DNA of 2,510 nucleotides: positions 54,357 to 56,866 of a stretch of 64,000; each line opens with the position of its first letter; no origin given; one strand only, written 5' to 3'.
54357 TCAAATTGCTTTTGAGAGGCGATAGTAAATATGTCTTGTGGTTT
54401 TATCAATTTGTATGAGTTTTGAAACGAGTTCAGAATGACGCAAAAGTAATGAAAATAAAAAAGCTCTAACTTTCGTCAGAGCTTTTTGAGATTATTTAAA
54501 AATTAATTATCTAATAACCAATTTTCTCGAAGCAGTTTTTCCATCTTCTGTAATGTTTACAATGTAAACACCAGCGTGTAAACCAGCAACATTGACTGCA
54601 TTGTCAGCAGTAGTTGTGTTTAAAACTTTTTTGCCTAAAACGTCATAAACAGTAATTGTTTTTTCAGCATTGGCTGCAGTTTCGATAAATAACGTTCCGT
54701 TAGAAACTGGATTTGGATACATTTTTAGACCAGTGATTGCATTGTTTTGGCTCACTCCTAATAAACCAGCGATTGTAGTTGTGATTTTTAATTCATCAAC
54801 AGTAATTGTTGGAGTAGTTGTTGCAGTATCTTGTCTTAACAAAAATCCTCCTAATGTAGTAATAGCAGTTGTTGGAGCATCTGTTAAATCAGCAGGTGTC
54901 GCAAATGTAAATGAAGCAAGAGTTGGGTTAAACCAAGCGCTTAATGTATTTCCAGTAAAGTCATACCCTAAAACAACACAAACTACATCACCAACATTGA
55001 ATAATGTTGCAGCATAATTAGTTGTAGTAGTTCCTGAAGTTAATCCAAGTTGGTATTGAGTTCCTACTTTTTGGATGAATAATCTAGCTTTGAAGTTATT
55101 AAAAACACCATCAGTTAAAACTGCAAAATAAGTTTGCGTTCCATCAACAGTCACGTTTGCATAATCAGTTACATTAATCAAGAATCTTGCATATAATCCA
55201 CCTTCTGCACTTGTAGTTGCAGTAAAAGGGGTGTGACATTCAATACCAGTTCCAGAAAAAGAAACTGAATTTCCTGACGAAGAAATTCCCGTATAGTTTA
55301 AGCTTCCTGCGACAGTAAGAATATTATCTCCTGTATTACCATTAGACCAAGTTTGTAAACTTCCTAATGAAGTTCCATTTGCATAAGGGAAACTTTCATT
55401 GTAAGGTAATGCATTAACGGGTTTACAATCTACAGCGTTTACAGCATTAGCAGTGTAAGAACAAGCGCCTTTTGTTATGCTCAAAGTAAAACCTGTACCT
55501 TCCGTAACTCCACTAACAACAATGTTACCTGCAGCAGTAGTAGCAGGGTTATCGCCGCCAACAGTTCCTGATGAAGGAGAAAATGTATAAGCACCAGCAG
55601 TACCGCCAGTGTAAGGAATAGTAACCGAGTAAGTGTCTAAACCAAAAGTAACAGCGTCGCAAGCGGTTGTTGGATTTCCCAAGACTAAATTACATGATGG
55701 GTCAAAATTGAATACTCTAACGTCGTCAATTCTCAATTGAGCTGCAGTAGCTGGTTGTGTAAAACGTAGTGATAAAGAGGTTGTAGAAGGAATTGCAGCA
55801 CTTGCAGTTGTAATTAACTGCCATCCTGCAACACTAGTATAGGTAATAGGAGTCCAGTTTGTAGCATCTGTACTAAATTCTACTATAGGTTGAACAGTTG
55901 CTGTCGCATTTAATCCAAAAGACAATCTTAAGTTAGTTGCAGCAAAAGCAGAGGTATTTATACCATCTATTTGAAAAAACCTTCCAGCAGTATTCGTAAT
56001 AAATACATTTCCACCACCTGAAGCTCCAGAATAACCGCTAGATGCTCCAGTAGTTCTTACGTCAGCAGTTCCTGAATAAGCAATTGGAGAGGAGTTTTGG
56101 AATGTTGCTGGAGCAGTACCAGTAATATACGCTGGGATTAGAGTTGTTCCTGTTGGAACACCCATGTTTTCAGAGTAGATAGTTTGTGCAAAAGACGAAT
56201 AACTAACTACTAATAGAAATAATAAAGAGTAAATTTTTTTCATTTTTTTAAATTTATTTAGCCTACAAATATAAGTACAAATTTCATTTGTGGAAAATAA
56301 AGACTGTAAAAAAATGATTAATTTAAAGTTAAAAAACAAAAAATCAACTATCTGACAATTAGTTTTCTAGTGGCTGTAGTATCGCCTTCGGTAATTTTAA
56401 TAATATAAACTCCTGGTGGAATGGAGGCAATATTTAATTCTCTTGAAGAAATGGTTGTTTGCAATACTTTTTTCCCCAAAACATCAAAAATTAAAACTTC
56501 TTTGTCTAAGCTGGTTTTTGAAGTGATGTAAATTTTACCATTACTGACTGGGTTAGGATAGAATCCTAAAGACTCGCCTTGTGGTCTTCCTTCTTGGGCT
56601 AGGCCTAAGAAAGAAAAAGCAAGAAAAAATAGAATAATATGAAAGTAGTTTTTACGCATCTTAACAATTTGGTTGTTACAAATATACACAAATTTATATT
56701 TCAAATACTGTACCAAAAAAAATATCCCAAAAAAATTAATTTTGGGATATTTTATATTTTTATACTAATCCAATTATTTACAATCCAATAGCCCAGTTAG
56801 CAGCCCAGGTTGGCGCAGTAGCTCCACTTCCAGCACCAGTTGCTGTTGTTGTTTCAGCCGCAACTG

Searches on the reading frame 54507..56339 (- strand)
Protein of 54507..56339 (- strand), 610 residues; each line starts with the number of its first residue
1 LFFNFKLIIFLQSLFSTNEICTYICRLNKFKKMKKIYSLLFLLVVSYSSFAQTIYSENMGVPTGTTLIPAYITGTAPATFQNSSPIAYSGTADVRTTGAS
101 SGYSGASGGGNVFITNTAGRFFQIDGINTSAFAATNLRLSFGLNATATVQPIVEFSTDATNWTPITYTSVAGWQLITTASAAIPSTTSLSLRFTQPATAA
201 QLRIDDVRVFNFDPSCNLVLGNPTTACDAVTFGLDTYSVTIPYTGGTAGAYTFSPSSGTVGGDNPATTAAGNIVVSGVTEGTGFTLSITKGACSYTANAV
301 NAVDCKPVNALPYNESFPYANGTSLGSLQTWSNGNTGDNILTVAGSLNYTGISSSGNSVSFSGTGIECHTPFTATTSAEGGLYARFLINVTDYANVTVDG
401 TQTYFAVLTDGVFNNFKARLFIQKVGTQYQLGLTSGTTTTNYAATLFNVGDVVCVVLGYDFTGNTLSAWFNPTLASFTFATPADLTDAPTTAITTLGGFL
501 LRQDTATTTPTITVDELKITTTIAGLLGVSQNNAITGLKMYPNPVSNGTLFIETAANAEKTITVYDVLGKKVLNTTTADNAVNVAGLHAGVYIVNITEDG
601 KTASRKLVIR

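Call 6: search_protein_families(library=ncbifam, proteins=[window:54507-56339:-])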
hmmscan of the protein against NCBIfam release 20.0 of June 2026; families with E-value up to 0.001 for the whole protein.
window:54507-56339:- (610 aa): 3 families
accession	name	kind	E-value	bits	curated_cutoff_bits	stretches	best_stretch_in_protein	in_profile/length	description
TIGR04183.1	Por_Secre_tail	domain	2.2e-16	59.6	23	1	540-610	1-72/72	T9SS type A sorting domain-containing protein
NF038113.1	T9SSA_dep_M36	equivalog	5.9e-11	41.2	885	1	527-610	783-869/869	T9SS-dependent M36 family metallopeptidase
NF033708.1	T9SS_Cterm_ChiA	domain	5.9e-05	22.9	40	1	560-608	2-54/55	T9SS sorting signal type C domain-containing protein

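Call 7: search_protein_families(library=pfam, proteins=[window:54507-56339:-])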
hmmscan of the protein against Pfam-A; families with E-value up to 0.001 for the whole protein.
window:54507-56339:- (610 aa): 2 families
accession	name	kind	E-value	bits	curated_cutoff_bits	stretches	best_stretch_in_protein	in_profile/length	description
PF18962.6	Por_Secre_tail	-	1.8e-14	54.2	27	1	540-609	1-75/75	Secretion system C-terminal sorting domain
PF19910.5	DUF6383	-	0.00088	19.8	23.7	0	547-605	18-71/74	Domain of unknown function (DUF6383)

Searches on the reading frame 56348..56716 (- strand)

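Call 6: search_protein_families(library=ncbifam, proteins=[window:56348-56716:-])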
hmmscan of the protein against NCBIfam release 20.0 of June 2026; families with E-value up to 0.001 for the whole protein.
window:56348-56716:- (122 aa): 4 families
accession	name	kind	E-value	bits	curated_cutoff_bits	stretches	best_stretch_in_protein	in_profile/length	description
TIGR04183.1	Por_Secre_tail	domain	3.7e-16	58.8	23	1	53-122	2-72/72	T9SS type A sorting domain-containing protein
NF038113.1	T9SSA_dep_M36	equivalog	2.5e-10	39.2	885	1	48-122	791-869/869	T9SS-dependent M36 family metallopeptidase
NF033708.1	T9SS_Cterm_ChiA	domain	1.3e-06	28.1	40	1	72-119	2-53/55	T9SS sorting signal type C domain-containing protein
NF050177.1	TapA_OM_Porphy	equivalog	1.2e-05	24.3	500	1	46-121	467-543/544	TapA/TapC family T9SS-dependent outer membrane protein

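Call 7: search_protein_families(library=pfam, proteins=[window:56348-56716:-])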
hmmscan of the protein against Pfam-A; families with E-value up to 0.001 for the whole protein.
window:56348-56716:- (122 aa): 2 families
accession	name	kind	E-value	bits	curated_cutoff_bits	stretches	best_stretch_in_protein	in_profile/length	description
PF18962.6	Por_Secre_tail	-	1.9e-14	54.2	27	1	53-121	2-75/75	Secretion system C-terminal sorting domain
PF19910.5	DUF6383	-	6e-06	26.7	23.7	1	59-114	18-69/74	Domain of unknown function (DUF6383)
